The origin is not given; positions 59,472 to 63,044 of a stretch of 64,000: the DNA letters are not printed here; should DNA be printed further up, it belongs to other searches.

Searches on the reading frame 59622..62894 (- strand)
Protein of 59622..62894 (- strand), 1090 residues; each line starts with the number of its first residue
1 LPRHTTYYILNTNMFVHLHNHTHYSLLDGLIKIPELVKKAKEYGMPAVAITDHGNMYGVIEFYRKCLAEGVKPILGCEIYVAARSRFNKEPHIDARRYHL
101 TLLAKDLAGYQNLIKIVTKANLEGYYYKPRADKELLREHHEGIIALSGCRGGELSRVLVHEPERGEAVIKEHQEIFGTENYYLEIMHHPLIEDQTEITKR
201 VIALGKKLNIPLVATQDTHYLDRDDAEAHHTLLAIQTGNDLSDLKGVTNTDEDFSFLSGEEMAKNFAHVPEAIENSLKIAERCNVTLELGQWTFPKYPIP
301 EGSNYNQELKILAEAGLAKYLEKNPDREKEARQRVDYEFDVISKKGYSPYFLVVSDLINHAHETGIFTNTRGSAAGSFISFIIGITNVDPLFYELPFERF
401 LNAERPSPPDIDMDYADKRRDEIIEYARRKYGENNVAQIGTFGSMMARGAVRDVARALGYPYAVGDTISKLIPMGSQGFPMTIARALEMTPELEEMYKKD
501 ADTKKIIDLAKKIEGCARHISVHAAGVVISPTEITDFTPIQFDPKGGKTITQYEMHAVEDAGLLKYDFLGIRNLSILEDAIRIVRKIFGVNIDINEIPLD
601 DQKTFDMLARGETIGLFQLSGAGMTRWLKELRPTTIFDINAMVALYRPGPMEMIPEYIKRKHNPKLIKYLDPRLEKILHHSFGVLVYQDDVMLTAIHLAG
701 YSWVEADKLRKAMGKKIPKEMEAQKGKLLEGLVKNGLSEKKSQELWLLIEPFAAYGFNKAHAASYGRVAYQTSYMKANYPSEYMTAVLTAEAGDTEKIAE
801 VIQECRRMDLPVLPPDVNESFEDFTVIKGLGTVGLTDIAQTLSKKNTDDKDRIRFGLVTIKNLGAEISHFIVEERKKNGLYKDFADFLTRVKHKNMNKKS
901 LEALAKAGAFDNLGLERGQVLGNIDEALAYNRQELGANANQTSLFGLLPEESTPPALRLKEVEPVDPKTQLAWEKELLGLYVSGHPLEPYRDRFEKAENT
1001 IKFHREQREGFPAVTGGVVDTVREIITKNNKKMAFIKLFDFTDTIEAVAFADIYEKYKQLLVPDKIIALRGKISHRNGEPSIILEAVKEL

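Call 89: search_protein_families(library=pfam, proteins=[window:59622-62894:-], max_evalue=0.0001)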
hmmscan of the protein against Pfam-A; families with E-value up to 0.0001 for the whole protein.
window:59622-62894:- (1090 aa): 5 families
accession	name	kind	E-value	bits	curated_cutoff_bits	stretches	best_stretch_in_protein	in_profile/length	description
PF07733.18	DNA_pol3_alpha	-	9.3e-92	307.7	23.9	1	308-570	2-260/260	Bacterial DNA polymerase III alpha NTPase domain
PF02811.25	PHP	-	1.8e-58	197.9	26.4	1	17-188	1-164/164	PHP domain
PF17657.6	DNA_pol3_finger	-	7.2e-53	178.8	22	1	573-736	1-166/166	Bacterial DNA polymerase III alpha subunit finger domain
PF14579.12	HHH_6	-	5.3e-29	100.7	25.6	1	810-919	2-89/90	Helix-hairpin-helix motif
PF01336.31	tRNA_anti-codon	-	2.4e-11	43.8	27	1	1017-1089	5-74/75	OB-fold nucleic acid binding domain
